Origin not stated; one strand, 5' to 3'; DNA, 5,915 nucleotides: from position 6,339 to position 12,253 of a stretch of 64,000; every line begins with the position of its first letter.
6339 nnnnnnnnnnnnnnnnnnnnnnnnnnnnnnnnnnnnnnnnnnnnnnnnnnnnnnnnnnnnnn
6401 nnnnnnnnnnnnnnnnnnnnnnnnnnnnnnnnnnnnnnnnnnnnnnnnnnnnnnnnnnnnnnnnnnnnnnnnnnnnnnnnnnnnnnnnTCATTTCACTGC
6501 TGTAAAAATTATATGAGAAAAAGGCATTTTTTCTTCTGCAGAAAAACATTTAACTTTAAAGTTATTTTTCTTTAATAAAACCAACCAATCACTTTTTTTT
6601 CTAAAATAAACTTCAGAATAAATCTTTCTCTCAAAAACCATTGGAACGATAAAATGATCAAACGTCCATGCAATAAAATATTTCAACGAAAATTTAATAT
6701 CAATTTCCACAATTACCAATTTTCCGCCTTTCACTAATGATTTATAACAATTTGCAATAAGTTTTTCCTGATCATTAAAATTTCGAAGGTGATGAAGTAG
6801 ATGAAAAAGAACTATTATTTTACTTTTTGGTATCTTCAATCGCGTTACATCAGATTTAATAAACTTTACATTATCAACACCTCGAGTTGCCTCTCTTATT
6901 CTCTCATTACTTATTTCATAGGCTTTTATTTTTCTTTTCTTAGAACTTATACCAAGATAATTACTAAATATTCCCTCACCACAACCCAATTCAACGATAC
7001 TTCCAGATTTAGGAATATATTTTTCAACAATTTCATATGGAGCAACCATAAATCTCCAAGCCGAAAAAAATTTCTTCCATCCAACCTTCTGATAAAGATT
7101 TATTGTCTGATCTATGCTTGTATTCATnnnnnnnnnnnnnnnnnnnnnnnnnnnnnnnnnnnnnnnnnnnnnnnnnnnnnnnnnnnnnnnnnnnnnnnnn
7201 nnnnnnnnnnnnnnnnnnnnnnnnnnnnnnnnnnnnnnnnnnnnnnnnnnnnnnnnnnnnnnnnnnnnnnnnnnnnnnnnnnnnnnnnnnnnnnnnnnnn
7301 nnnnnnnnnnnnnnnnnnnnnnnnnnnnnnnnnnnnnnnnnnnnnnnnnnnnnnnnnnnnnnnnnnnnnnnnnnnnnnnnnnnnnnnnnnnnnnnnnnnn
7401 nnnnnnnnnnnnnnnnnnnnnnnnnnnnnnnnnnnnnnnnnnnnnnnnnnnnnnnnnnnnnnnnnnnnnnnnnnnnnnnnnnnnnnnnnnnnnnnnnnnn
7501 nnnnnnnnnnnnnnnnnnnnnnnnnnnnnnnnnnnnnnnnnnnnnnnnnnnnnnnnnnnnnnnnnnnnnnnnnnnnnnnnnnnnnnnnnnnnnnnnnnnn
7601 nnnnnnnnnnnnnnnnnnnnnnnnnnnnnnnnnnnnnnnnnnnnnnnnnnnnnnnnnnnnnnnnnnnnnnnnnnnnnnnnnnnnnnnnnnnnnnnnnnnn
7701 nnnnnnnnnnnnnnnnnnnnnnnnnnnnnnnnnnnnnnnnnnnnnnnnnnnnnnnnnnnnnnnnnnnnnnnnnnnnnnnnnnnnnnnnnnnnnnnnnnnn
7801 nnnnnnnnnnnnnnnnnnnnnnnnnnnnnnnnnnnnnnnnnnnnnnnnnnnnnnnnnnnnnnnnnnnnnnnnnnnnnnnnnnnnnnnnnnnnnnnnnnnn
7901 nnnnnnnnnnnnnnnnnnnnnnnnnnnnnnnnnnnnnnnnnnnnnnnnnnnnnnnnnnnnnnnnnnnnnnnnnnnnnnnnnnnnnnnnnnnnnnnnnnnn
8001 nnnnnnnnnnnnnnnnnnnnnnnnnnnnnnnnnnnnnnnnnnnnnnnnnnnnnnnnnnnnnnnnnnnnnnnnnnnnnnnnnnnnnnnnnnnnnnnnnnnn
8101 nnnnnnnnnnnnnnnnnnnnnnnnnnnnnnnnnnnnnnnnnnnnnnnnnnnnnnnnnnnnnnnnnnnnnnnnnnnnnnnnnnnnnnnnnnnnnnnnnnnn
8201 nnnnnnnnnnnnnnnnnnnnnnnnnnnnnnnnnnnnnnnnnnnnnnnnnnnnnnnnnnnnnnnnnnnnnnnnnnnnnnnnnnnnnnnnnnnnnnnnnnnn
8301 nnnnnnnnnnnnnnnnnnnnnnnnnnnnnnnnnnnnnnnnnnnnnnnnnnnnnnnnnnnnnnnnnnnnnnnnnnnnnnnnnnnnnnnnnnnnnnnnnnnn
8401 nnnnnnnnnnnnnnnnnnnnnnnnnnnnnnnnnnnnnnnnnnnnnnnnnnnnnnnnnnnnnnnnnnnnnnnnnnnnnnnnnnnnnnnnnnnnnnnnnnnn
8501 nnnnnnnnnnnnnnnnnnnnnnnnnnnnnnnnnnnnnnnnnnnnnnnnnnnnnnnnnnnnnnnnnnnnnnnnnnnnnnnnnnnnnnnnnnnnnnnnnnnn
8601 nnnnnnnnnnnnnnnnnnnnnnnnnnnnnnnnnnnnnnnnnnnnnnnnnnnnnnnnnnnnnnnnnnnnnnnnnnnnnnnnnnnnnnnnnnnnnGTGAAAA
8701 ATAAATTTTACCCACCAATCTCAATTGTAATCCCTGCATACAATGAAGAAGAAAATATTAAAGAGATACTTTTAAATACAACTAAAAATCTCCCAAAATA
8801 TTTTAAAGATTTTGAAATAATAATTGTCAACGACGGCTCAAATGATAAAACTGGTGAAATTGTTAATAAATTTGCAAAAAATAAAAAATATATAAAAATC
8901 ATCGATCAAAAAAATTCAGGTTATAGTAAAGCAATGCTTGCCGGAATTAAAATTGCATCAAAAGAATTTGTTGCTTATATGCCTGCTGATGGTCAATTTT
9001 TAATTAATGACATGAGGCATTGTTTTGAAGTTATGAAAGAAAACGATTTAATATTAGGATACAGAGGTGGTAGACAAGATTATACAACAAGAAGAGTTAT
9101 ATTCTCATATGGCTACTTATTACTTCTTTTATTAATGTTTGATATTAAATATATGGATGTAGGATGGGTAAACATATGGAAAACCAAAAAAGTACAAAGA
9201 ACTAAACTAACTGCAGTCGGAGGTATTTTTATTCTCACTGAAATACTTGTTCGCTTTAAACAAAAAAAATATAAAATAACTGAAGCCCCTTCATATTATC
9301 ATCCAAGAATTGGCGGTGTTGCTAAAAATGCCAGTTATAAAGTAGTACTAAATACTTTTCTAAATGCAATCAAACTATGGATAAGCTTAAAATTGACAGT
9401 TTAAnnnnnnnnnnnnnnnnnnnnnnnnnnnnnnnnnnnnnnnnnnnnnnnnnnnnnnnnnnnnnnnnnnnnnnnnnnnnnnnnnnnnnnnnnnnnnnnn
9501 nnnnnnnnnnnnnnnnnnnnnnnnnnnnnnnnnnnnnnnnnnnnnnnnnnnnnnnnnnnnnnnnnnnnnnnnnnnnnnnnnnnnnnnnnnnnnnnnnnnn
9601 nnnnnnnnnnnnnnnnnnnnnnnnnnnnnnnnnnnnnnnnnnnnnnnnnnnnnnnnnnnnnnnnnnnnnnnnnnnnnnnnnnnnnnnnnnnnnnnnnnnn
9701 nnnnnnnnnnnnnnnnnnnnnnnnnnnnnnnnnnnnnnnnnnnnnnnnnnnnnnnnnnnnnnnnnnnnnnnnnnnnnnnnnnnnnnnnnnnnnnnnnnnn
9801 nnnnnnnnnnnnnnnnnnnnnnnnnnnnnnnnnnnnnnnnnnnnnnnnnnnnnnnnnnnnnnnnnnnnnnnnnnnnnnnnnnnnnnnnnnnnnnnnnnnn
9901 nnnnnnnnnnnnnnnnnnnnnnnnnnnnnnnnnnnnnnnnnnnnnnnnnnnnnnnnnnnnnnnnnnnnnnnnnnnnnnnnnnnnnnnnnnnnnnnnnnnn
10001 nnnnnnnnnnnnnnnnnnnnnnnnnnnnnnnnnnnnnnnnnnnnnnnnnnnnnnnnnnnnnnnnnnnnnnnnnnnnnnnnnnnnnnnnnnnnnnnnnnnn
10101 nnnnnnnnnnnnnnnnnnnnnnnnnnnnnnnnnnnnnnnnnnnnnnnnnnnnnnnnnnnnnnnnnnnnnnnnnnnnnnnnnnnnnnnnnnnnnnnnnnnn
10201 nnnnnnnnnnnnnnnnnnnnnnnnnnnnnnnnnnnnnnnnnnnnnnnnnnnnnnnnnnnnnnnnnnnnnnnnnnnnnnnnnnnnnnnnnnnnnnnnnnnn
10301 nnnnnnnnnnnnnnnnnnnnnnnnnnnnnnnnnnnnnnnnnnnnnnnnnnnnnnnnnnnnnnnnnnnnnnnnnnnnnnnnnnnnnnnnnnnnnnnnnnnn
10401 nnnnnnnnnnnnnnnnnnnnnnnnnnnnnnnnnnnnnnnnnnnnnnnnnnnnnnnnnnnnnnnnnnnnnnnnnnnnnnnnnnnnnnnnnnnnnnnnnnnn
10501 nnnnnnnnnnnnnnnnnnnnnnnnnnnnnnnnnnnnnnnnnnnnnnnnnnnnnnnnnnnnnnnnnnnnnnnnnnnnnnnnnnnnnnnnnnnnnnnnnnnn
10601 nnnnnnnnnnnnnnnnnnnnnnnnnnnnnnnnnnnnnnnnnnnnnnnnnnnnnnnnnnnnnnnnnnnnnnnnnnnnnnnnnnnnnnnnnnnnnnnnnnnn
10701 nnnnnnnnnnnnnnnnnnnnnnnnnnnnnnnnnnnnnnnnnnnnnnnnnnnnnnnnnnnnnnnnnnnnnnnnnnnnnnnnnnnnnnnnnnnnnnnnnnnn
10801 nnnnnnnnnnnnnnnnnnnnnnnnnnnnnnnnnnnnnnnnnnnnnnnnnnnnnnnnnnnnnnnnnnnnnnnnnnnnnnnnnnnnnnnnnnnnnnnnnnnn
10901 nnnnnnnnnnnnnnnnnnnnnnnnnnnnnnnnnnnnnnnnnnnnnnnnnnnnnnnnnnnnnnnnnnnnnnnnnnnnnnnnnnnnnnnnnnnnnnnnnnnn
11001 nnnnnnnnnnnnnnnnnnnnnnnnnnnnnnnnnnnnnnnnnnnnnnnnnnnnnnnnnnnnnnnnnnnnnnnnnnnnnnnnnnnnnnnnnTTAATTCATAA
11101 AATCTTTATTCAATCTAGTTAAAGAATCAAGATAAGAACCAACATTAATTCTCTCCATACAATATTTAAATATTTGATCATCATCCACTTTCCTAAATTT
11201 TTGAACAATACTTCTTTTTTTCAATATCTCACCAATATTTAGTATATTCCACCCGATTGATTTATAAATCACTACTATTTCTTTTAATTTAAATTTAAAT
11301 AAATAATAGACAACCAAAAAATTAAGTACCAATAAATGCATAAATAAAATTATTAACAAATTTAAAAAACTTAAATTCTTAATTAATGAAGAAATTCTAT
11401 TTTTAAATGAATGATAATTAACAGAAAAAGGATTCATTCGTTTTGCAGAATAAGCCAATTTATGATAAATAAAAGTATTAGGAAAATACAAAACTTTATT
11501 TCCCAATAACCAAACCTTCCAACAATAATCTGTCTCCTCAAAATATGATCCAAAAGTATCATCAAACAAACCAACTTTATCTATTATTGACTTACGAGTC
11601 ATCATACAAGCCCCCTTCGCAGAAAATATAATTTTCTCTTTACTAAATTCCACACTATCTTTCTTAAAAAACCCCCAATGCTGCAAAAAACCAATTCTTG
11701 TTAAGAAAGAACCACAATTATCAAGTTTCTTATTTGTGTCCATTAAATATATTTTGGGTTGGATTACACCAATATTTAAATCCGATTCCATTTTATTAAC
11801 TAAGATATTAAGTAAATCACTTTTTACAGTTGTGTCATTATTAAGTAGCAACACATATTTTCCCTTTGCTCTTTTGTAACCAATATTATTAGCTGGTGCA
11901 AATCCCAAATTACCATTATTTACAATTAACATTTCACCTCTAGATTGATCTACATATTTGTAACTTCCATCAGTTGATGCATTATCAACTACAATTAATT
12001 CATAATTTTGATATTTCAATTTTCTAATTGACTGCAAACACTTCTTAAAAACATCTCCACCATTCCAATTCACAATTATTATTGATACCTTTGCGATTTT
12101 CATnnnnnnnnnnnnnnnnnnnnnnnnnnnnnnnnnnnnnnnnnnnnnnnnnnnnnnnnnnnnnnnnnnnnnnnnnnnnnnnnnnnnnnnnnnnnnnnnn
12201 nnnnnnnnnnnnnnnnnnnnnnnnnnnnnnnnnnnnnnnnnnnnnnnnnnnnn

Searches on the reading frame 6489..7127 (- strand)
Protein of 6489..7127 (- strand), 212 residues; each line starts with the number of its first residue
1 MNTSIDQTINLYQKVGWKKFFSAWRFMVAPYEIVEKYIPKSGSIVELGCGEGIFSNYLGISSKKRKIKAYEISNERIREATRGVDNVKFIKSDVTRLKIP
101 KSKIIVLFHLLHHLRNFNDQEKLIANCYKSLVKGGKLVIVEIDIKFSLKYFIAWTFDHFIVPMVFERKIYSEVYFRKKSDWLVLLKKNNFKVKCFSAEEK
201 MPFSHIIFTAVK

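Call 14: search_protein_families(library=pfam, proteins=[window:6489-7127:-], max_evalue=0.01)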
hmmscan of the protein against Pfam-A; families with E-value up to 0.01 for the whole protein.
window:6489-7127:- (212 aa): 11 families
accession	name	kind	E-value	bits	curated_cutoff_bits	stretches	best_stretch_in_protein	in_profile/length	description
PF13489.12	Methyltransf_23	-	2.6e-12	47.2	27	1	36-192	18-161/164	Methyltransferase domain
PF08241.18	Methyltransf_11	-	7.7e-11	42.9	21.2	1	46-139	2-95/95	Methyltransferase domain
PF13649.12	Methyltransf_25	-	3.8e-10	40.8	27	1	44-135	1-97/97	Methyltransferase domain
PF08242.18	Methyltransf_12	-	1.1e-07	32.9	30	1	45-137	1-98/98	Methyltransferase domain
PF00891.24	Methyltransf_2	-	1.4e-06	28.3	22.3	1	43-142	65-167/210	O-methyltransferase domain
PF13847.12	Methyltransf_31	-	2.1e-06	27.9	27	1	42-144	5-114/145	Methyltransferase domain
PF05175.20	MTS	-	5.3e-06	26.6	23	1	40-141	31-140/170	Methyltransferase small domain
PF01209.24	Ubie_methyltran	-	9.8e-06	25.5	20.1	1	43-147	50-159/233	ubiE/COQ5 methyltransferase family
PF01728.25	FtsJ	-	0.00031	21.2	24.1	1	32-99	11-80/181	FtsJ-like methyltransferase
PF05401.17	NodS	-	0.0014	18.9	24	1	41-138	44-143/201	Nodulation protein S (NodS)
PF07021.18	MetW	-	0.0054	16.8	21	0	31-78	4-50/193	Methionine biosynthesis protein MetW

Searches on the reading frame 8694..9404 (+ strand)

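Call 14: search_protein_families(library=pfam, proteins=[window:8694-9404:+], max_evalue=0.01)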
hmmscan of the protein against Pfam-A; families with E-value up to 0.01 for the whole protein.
window:8694-9404:+ (236 aa): 3 families
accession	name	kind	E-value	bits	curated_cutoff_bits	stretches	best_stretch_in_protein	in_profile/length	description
PF00535.33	Glycos_transf_2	-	9.7e-27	94.4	23.3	1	10-133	1-124/168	Glycosyl transferase family 2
PF10111.15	Glyco_tranf_2_2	-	7.4e-09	35.9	27.3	1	10-100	1-92/276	Glycosyltransferase like family 2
PF13641.12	Glyco_tranf_2_3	-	0.00076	20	27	1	7-94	1-91/230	Glycosyltransferase like family 2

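Call 84: search_protein_families(library=ncbifam, proteins=[window:8694-9404:+], max_evalue=0.00001)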
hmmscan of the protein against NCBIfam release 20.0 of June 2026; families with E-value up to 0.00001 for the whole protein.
window:8694-9404:+ (236 aa): 21 families
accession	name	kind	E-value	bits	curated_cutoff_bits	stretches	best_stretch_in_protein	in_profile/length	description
TIGR03937.1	PgaC_IcaA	equivalog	4.9e-22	78.4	422.3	1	3-106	41-140/407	poly-beta-1,6-N-acetyl-D-glucosamine synthase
NF007482.0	PRK10073.1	equivalog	5.5e-21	74.9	423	1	7-119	6-115/334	glycosyltransferase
NF007986.1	PRK10714.1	equivalog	1.5e-15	57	529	1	9-135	8-137/316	undecaprenyl-phosphate 4-deoxy-4-formamido-L-arabinose transferase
NF047683.1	TeichurnBiosyTuaG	equivalog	3.4e-15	56.4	400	1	5-123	4-120/252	teichuronic acid biosynthesis protein TuaG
NF047588.1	GlcsyltransPgfSStrep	equivalog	3.7e-15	55.9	500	1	9-155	3-151/308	glycosyltransferase PgfS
TIGR04283.1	glyco_like_mftF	equivalog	2.4e-12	46.9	182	1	9-114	1-97/221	TIGR04283 family arsenosugar biosynthesis glycosyltransferase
NF041875.1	EPS_EpsD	equivalog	2.6e-12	46.8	370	1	9-97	1-87/325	exopolysaccharide biosynthesis glycosyltransferase EpsD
NF050050.1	ProtGlycPglI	equivalog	5.6e-10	39.1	500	1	7-112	2-106/306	GalNAc(5)-diNAcBac-PP-undecaprenol beta-1,3-glucosyltransferase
TIGR04182.1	glyco_TIGR04182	equivalog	6.2e-10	38.9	325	1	9-209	2-197/293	S-layer glycoprotein N-glycosyltransferase AglJ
NF038302.1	EPS_HpsE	equivalog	2e-09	36.9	300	1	9-99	3-96/307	hormogonium polysaccharide biosynthesis glycosyltransferase HpsE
TIGR03965.1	mycofact_glyco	equivalog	7.9e-09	34.9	280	1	7-99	74-164/467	mycofactocin biosynthesis glycosyltransferase MftF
NF058614.1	PPMAGASynPpgS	equivalog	9e-09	35.1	370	1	11-135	4-124/226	polyprenyl-phospho-N-acetylgalactosaminyl synthase PpgS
NF041391.1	DPhHxTase_Halo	equivalog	2e-08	33.5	375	1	15-208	3-189/213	dolichyl-phosphate hexose transferase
TIGR03469.1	HpnB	hypoth_equivalog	5.5e-08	32.2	379.25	1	4-90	41-133/386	hopene-associated glycosyltransferase HpnB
TIGR04242.1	nodulat_NodC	equivalog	7.6e-08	31.7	550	1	4-102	45-144/395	chitooligosaccharide synthase NodC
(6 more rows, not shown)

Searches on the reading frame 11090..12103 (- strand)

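Call 14: search_protein_families(library=pfam, proteins=[window:11090-12103:-], max_evalue=0.01)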
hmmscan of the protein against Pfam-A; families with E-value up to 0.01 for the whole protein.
window:11090-12103:- (337 aa): 6 families
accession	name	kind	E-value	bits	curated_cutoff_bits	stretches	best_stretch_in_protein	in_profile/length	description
PF00535.33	Glycos_transf_2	-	1.2e-23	84.3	23.3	1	7-177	1-167/168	Glycosyl transferase family 2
PF13641.12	Glyco_tranf_2_3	-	4.1e-11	43.8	27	1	6-215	3-212/230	Glycosyltransferase like family 2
PF13632.12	Glyco_trans_2_3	-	1.3e-10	41.9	27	1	83-219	1-128/198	Glycosyl transferase family group 2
PF10111.15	Glyco_tranf_2_2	-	2.4e-10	40.8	27.3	1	26-254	22-249/276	Glycosyltransferase like family 2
PF13506.12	Glyco_transf_21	-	7.1e-05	22.8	21.7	1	74-181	24-121/174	Glycosyl transferase family 21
PF16378.10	DUF4988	-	0.0026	18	30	1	20-96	23-97/183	Domain of unknown function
